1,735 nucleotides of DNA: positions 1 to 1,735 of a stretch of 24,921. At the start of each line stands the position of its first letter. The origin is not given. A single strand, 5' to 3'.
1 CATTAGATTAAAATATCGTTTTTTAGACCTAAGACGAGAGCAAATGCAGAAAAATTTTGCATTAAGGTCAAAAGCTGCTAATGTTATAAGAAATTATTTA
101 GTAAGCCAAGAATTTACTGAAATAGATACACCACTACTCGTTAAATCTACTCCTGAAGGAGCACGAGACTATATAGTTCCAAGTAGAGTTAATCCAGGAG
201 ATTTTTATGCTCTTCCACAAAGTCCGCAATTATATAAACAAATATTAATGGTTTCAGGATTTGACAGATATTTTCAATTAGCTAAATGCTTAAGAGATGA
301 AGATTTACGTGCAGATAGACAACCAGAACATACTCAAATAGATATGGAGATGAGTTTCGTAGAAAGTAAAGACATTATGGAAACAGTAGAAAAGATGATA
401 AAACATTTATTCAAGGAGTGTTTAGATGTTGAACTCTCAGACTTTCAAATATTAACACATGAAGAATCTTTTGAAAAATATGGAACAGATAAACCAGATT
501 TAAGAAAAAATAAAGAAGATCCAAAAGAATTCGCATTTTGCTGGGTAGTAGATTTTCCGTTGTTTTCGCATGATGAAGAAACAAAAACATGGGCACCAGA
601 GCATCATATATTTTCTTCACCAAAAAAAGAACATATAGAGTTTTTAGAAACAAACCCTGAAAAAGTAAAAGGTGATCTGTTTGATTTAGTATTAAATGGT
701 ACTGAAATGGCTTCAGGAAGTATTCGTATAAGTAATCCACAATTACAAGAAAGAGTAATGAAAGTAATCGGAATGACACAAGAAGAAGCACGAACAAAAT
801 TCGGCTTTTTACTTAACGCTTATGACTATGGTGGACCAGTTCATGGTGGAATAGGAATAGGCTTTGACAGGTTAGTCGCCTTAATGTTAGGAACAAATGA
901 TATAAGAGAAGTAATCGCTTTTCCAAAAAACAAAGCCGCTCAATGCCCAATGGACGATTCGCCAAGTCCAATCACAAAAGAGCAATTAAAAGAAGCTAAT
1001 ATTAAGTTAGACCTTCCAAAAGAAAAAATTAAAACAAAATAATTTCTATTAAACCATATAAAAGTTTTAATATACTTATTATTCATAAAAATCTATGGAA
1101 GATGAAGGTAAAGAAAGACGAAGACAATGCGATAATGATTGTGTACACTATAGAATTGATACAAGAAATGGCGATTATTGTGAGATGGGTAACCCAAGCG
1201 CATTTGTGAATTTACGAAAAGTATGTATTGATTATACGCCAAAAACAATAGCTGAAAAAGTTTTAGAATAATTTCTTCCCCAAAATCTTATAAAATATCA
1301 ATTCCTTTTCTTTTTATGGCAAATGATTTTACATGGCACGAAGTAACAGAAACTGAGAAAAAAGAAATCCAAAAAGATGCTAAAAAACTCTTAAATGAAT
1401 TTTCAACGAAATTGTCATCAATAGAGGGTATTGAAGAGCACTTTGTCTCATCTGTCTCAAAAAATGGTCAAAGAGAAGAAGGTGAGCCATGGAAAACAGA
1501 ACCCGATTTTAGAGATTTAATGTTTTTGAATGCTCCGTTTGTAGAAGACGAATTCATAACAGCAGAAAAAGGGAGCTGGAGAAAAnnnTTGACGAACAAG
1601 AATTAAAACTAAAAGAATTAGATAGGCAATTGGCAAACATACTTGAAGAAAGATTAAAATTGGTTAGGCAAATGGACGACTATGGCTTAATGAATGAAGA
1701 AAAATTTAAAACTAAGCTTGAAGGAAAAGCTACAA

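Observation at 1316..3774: Two chorismate-mutase-like genes embedded in the gatC-gatA operon, one a catalytically dead AroQ-NUDIX fusion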

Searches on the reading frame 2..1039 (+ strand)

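Call 3: search_protein_families(library=pfam, proteins=[window:2-1039:+], max_evalue=1)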
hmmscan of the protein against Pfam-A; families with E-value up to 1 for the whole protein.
window:2-1039:+ (346 aa): 3 families
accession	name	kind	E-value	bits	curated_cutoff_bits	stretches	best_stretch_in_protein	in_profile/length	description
PF00152.25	tRNA-synt_2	-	5.1e-115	384.2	25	1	1-311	4-308/308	tRNA synthetases class II (D, K and N)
PF01409.25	tRNA-synt_2d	-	0.0048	16.8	19.8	1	283-305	214-236/246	tRNA synthetases class II core domain (F)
PF16916.11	ZT_dimer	-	0.16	12.5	26.7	1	110-142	39-70/78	Dimerisation domain of Zinc Transporter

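Call 81: search_protein_families(library=ncbifam, proteins=[window:2-1039:+], max_evalue=0.00001)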
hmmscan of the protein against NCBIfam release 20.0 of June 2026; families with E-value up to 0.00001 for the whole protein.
window:2-1039:+ (346 aa): 15 families
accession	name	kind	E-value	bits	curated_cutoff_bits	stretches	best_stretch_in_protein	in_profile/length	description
NF001750.0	PRK00476.1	equivalog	4.2e-157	524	443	2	1-170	126-296/590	aspartate--tRNA ligase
TIGR00459.1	aspS_bact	equivalog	3.1e-151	504.6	373.85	2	1-171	121-292/586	aspartate--tRNA ligase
NF009460.0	PRK12820.1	equivalog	3.9e-107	359.2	1379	2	1-169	155-323/723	bifunctional aspartyl-tRNA synthetase/aspartyl/glutamyl-tRNA amidotransferase subunit C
NF003483.0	PRK05159.1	equivalog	1.4e-51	175.8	353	1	2-311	120-433/438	aspartate--tRNA(Asn) ligase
TIGR00458.1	aspS_nondisc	equivalog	7.5e-49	166.9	368.4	1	2-312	116-424/428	aspartate--tRNA(Asn) ligase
NF001756.1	PRK00484.1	subfamily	4.4e-34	118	468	2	2-143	151-293/488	lysine--tRNA ligase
TIGR00499.1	lysS_bact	equivalog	2.7e-33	115.4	427.6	2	2-142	154-295/496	lysine--tRNA ligase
NF003037.0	PRK03932.1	equivalog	5e-30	104.8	414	1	5-311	119-446/451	asparagine--tRNA ligase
TIGR00457.1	asnS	equivalog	7.2e-28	97.6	342.6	2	5-158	122-282/455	asparagine--tRNA ligase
NF009101.0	PRK12445.1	subfamily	2.2e-25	89.2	1026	1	1-143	165-308/505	lysine--tRNA ligase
NF002821.0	PRK02983.1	equivalog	3.7e-22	78.2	742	2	2-135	760-894/1102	bifunctional lysylphosphatidylglycerol synthetase/lysine--tRNA ligase LysX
TIGR00462.1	genX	equivalog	1.5e-20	73.9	286.9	2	21-165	3-147/304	EF-P lysine aminoacylase EpmA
NF006828.0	PRK09350.1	equivalog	1.6e-18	67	264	2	15-162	12-158/325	elongation factor P--(R)-beta-lysine ligase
NF005052.0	PRK06462.1-1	equivalog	4.2e-18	65.5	368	1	3-310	33-346/353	asparagine synthetase A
NF005054.0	PRK06462.1-4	equivalog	4e-15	55.7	309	1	8-309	14-310/318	asparagine synthetase A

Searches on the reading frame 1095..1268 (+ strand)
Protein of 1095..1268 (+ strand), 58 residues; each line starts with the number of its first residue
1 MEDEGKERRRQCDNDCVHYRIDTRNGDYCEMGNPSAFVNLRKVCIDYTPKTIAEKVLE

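Call 3: search_protein_families(library=pfam, proteins=[window:1095-1268:+], max_evalue=1)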
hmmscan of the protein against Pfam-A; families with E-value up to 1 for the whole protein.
window:1095-1268:+ (58 aa): 1 family
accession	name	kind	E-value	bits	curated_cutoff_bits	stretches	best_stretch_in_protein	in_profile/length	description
PF01502.23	PRA-CH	-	0.053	13.8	27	1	8-37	45-73/74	Phosphoribosyl-AMP cyclohydrolase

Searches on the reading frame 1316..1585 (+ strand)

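Call 3: search_protein_families(library=pfam, proteins=[window:1316-1585:+], max_evalue=1)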
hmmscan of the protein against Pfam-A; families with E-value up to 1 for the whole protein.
window:1316-1585:+ (90 aa): 1 family
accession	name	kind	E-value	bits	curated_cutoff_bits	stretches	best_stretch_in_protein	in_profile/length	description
PF07600.16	DUF1564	-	0.059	13.5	25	1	6-44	32-70/167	Protein of unknown function (DUF1564)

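Call 4: search_protein_families(library=ncbifam, proteins=[window:1316-1585:+], max_evalue=1)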
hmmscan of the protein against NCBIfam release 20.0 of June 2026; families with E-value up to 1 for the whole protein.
window:1316-1585:+ (90 aa): 3 families
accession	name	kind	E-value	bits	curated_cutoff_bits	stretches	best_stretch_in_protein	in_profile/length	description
TIGR01827.1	gatC_rel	hypoth_equivalog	1.2e-14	54.1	52.1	1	17-90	1-73/73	putative Asp-tRNA(Asn)/Glu-tRNA(Gln) amidotransferase, subunit C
NF000681.0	PRK00034.3-1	equivalog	4e-14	52.4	64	1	16-90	5-78/78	Asp-tRNA(Asn) amidotransferase subunit GatC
NF053572.1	LolA1_Flavo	equivalog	0.0083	15.8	100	1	17-56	20-59/214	outer membrane lipoprotein periplasmic chaperone LolA1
